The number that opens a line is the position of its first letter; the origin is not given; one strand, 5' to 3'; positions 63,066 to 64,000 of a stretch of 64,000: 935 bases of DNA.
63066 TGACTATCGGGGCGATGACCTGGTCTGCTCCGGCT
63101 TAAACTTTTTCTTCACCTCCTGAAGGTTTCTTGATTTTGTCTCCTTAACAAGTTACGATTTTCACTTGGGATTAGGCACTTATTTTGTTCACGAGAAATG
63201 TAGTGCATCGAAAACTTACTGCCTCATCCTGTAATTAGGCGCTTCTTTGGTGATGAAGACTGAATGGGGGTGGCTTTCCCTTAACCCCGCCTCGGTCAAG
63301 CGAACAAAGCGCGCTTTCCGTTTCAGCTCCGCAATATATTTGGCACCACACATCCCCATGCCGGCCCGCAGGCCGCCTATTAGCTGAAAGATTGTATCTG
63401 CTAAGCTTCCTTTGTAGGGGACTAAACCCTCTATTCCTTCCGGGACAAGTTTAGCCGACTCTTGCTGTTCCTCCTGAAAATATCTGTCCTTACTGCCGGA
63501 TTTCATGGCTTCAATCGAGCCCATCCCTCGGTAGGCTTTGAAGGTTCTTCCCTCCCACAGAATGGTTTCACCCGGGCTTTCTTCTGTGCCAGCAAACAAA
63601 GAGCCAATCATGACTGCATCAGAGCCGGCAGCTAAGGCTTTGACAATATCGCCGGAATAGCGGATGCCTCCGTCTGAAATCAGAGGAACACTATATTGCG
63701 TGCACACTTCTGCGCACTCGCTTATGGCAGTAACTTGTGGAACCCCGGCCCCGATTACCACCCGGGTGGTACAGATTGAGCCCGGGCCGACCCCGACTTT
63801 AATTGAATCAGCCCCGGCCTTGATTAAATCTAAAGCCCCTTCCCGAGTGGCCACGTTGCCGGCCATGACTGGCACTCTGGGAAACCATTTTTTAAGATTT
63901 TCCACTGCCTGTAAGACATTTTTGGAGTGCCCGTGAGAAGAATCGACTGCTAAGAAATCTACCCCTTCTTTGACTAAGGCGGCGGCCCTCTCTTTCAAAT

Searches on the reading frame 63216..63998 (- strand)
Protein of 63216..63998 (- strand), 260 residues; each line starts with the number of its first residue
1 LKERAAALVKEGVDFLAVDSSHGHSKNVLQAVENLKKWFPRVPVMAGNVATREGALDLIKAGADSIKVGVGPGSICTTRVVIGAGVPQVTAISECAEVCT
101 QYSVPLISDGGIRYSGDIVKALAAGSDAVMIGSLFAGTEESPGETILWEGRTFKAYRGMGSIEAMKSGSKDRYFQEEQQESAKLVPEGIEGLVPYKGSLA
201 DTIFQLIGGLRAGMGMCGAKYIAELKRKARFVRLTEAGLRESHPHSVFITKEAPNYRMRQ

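Call 74: search_protein_families(library=pfam, proteins=[window:63216-63998:-], max_evalue=0.001)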
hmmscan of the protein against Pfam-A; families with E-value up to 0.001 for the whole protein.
window:63216-63998:- (260 aa): 7 families
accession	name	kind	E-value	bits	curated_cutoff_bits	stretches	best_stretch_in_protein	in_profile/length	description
PF00478.31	IMPDH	-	7.5e-113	377.5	25.6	1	2-245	106-345/345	IMP dehydrogenase / GMP reductase domain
PF01070.24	FMN_dh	-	2e-10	40.7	24.9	1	29-135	207-305/350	FMN-dependent dehydrogenase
PF01645.23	Glu_synthase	-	1.5e-07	31.4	20.4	1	25-133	188-305/369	Conserved region in glutamate synthase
PF03060.21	NMO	-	2e-06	27.9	28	1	50-146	144-236/331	Nitronate monooxygenase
PF00977.27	His_biosynth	-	8.5e-05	22.5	23.6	0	95-134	65-104/228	Histidine biosynthesis protein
PF01207.24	Dus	-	0.00036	20.2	20.4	0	92-132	173-214/311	Dihydrouridine synthase (Dus)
PF05690.20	ThiG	-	0.0005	19.9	23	1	93-139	165-211/247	Thiazole biosynthesis protein ThiG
